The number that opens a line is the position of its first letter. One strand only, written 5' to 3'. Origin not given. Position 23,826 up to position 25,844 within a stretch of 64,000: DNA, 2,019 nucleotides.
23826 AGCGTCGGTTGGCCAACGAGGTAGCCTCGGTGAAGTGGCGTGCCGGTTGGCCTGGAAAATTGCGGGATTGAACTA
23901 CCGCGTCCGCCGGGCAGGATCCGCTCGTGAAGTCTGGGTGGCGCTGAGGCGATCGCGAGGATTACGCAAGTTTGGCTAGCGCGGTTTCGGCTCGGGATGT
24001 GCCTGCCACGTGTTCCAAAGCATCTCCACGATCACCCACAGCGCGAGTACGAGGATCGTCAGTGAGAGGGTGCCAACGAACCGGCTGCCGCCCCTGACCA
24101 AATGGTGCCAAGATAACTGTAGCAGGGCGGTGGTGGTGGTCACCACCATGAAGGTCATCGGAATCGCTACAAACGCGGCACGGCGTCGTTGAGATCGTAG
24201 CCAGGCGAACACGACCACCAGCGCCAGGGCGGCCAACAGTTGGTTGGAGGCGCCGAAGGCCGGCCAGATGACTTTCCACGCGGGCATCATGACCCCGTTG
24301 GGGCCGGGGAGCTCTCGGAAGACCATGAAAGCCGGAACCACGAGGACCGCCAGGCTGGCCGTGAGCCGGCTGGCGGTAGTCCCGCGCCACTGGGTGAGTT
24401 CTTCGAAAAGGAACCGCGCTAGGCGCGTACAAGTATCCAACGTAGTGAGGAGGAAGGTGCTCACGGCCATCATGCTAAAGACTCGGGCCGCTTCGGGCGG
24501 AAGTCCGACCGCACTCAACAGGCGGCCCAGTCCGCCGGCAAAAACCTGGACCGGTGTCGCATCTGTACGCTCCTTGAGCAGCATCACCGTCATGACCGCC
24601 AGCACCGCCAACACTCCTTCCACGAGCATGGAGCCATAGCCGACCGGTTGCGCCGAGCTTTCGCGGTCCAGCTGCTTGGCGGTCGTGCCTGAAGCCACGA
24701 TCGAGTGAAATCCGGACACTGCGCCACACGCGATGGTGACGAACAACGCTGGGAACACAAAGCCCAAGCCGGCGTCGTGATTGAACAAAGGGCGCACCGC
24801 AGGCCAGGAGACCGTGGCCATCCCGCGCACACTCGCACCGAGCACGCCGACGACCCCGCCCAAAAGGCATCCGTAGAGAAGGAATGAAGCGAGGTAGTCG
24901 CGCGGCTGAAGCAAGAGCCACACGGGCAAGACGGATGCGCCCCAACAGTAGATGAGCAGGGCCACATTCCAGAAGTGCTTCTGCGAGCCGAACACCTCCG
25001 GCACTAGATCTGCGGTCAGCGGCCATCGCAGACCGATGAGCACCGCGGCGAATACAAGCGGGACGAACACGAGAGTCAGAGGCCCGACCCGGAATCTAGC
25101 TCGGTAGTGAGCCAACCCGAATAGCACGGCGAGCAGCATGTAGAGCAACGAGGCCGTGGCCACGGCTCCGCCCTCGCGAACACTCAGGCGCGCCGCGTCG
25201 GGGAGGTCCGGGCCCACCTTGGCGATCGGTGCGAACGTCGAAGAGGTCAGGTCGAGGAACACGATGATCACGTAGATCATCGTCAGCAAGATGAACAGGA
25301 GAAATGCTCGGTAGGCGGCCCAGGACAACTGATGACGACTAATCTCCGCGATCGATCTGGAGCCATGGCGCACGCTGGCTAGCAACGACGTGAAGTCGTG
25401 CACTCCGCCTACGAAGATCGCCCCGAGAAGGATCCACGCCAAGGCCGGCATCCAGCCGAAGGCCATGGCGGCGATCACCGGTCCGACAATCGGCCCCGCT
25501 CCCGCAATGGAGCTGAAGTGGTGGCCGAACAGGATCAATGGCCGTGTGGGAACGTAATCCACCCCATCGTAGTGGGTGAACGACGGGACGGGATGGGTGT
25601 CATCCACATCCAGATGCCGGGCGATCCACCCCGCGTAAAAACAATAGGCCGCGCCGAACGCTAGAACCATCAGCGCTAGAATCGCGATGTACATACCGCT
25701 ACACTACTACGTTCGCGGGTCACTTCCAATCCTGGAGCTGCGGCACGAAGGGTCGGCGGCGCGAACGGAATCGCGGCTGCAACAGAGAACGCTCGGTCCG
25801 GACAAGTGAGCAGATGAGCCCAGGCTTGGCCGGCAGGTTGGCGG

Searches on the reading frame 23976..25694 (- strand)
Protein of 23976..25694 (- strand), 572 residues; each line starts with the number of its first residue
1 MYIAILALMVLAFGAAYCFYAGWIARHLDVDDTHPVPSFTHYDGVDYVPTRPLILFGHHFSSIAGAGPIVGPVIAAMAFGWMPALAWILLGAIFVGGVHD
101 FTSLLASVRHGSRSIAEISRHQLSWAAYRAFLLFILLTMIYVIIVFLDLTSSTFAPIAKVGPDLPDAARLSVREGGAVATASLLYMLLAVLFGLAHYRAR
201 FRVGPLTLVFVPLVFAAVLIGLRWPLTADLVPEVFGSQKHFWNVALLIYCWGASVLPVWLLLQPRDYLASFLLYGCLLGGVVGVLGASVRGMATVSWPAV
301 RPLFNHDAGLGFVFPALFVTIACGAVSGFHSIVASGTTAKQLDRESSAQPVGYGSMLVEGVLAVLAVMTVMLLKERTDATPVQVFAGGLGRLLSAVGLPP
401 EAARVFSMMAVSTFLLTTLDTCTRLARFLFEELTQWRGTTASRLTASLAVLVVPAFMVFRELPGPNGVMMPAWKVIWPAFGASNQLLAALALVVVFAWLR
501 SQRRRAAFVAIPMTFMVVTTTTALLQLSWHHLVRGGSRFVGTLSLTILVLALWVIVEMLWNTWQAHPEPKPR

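Call 39: search_protein_families(library=pfam, proteins=[window:23976-25694:-], max_evalue=0.00001)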
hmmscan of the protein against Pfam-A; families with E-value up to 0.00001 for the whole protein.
window:23976-25694:- (572 aa): 1 family
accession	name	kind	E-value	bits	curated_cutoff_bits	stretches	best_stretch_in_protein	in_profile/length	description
PF02554.20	CstA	-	2.1e-130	436.5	27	2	4-375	4-356/560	Carbon starvation protein CstA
